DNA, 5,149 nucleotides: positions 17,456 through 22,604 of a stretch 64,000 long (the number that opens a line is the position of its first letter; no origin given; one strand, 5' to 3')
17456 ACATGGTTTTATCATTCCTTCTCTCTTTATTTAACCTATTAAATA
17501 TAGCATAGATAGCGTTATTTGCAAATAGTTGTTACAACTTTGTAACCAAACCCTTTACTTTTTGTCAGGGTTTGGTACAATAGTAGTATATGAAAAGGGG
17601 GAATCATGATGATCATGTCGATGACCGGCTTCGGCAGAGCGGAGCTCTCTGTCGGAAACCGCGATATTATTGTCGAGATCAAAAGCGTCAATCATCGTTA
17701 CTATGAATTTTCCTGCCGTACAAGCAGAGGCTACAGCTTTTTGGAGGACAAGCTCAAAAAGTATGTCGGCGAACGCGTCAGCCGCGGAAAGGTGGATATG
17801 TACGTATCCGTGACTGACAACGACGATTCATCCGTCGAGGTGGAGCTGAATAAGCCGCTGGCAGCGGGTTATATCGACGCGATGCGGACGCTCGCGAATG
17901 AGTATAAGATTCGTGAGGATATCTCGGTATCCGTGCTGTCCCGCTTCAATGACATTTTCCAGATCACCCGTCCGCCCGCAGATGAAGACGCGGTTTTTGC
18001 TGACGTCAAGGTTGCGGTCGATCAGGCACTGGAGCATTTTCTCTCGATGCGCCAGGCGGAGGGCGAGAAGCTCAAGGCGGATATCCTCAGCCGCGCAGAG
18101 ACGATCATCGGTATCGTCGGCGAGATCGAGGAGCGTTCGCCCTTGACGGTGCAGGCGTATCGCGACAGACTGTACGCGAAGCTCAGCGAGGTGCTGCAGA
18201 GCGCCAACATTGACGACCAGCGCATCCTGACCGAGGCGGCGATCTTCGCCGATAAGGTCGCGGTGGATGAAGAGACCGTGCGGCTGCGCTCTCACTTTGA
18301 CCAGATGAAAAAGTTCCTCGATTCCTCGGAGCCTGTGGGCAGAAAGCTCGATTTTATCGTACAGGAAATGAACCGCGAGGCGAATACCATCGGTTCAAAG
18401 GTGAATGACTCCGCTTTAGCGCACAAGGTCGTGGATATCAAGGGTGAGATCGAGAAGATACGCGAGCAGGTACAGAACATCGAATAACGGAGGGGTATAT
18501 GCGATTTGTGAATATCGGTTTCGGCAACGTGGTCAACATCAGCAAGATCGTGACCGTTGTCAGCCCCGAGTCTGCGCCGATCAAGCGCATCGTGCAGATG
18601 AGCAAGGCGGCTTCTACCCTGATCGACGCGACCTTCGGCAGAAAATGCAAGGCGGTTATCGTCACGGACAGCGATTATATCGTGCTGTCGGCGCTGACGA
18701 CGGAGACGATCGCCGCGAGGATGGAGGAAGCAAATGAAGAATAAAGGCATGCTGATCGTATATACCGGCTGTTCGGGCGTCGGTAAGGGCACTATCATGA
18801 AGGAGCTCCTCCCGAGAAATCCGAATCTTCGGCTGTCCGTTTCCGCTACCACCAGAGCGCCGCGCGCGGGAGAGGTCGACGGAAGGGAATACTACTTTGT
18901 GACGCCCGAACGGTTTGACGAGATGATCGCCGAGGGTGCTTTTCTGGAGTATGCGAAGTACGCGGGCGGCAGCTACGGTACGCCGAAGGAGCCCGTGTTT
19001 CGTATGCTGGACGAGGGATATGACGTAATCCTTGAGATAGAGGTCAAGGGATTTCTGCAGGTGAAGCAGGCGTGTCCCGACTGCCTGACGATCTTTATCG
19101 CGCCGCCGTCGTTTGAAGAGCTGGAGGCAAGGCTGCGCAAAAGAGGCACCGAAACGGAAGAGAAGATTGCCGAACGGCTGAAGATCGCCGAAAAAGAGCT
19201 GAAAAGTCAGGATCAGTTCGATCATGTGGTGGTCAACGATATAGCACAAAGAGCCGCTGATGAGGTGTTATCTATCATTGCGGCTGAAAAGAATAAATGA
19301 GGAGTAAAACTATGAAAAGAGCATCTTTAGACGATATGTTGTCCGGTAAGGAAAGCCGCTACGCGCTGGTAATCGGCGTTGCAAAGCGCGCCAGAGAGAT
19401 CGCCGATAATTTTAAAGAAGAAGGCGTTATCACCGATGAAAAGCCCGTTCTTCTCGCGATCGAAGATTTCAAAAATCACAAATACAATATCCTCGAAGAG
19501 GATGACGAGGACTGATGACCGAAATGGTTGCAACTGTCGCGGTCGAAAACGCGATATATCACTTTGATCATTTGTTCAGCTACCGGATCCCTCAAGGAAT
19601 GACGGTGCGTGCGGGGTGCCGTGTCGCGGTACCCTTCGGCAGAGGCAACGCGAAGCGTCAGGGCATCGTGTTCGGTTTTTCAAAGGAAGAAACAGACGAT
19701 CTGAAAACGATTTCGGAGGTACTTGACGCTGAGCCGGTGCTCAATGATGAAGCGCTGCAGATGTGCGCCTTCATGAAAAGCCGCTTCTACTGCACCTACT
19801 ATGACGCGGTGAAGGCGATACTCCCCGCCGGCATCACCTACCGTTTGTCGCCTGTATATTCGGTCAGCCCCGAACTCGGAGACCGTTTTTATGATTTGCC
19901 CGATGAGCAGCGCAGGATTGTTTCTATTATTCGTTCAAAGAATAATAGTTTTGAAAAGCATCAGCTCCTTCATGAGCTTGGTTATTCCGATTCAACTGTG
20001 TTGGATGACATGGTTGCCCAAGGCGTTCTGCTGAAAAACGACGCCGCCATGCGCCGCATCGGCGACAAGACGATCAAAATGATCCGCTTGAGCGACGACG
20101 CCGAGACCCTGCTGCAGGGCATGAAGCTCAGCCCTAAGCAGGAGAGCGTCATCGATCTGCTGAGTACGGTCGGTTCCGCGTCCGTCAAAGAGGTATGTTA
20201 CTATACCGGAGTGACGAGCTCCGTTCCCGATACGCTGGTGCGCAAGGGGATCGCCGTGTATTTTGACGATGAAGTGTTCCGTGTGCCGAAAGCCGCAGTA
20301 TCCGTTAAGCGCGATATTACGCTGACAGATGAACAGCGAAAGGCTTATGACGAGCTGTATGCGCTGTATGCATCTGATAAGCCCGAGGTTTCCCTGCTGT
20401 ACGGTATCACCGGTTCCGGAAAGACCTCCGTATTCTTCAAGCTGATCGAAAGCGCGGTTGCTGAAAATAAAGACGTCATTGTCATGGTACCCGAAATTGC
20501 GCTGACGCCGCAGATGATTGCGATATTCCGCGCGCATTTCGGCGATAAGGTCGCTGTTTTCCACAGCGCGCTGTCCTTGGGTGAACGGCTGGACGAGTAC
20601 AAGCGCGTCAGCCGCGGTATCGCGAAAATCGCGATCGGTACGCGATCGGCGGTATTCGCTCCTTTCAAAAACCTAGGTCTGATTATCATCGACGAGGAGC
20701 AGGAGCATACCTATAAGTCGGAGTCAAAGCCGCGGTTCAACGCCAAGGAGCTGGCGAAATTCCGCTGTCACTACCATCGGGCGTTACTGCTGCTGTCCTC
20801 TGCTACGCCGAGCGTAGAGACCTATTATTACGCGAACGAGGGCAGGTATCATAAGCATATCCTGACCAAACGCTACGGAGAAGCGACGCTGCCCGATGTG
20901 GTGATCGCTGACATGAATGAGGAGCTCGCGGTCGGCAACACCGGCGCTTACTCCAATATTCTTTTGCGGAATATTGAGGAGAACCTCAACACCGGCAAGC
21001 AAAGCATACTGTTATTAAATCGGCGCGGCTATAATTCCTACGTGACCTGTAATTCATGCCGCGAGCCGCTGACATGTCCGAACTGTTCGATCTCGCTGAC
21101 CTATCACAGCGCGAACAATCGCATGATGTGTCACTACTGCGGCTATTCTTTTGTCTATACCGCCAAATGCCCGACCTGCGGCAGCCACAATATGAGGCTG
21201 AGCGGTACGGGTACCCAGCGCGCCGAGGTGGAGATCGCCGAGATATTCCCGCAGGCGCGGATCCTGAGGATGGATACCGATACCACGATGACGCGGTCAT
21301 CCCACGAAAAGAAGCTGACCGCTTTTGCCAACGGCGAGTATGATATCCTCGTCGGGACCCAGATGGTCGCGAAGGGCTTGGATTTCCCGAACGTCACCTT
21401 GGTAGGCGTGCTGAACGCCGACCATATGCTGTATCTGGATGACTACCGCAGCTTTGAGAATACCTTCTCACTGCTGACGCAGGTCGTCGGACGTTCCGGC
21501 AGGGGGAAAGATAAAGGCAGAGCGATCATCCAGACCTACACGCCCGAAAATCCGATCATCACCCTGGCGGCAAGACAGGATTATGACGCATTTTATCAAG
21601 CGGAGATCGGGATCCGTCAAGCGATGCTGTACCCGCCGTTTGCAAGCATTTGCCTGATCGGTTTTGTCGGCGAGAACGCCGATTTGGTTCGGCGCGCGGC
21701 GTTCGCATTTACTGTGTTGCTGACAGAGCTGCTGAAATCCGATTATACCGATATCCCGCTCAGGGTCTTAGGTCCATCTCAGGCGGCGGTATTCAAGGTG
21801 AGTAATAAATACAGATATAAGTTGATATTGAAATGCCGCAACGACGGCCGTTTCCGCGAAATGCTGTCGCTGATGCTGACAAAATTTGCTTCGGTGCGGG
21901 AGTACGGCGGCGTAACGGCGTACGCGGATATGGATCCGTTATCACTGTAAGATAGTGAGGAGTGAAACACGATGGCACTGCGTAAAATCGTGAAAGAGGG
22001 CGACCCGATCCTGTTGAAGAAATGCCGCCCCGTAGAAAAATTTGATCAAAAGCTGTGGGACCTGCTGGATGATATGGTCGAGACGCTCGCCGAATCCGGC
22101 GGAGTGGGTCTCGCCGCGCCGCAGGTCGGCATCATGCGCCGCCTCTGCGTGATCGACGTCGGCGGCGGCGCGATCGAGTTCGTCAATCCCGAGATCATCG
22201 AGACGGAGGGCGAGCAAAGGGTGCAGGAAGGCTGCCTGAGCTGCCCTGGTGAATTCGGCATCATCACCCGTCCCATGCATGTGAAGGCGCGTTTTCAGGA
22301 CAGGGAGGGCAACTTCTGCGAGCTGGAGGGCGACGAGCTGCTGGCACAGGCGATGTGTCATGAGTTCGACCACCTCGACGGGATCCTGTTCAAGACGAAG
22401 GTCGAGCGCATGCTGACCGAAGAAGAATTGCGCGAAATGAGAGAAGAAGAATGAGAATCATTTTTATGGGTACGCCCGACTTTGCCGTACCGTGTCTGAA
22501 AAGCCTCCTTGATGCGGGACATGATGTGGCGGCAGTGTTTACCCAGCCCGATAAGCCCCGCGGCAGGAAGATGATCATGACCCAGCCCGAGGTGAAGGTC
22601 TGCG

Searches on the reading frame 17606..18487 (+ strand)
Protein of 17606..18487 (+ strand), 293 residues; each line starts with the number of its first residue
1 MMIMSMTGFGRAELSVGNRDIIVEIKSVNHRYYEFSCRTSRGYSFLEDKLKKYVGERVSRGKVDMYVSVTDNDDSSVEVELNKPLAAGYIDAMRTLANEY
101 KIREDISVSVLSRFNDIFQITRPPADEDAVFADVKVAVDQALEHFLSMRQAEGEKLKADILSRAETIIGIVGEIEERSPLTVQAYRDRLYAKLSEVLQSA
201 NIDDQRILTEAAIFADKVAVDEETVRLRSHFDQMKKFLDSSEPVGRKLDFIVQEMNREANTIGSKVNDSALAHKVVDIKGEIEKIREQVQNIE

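Call 41: search_protein_families(library=pfam, proteins=[window:17606-18487:+], max_evalue=0.00001)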
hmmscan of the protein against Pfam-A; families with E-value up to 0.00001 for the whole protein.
window:17606-18487:+ (293 aa): 2 families
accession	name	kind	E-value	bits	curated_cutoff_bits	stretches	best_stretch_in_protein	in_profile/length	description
PF08340.16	YicC-like_C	-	4.2e-47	159.6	27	1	174-293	1-120/120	Endoribonuclease YicC-like, C-terminal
PF03755.18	YicC-like_N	-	1.6e-46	159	25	1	3-157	1-155/156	Endoribonuclease YicC-like, N-terminal region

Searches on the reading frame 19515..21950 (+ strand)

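Call 41: search_protein_families(library=pfam, proteins=[window:19515-21950:+], max_evalue=0.00001)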
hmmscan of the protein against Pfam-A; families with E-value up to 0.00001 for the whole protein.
window:19515-21950:+ (811 aa): 6 families
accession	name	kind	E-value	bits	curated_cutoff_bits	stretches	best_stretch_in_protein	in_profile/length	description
PF17764.6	PriA_3primeBD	-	2.8e-22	78.8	22.7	1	8-104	2-96/96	3'DNA-binding domain (3'BD)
PF18074.6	PriA_C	-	9.6e-16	58.8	26.9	1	708-808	1-95/95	Primosomal protein N C-terminal domain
PF00270.35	DEAD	-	1.4e-14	54.6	26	1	274-435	4-162/167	DEAD/DEAH box helicase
PF00271.37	Helicase_C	-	1.8e-12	47.9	23.5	1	581-664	40-109/110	Helicase conserved C-terminal domain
PF04851.21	ResIII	-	4.6e-11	43.3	22.5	1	268-432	2-162/164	Type III restriction enzyme, res subunit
PF18319.7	Zn_ribbon_PriA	-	1.5e-10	41.3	26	1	521-545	1-25/27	PriA DNA helicase Cys-rich region (CRR) domain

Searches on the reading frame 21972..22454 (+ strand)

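Call 41: search_protein_families(library=pfam, proteins=[window:21972-22454:+], max_evalue=0.00001)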
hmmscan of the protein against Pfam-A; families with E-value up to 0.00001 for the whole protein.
window:21972-22454:+ (160 aa): 1 family
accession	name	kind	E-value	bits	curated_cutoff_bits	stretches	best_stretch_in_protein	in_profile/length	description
PF01327.26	Pep_deformylase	-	5.3e-44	150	22.8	1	4-146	2-152/156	Polypeptide deformylase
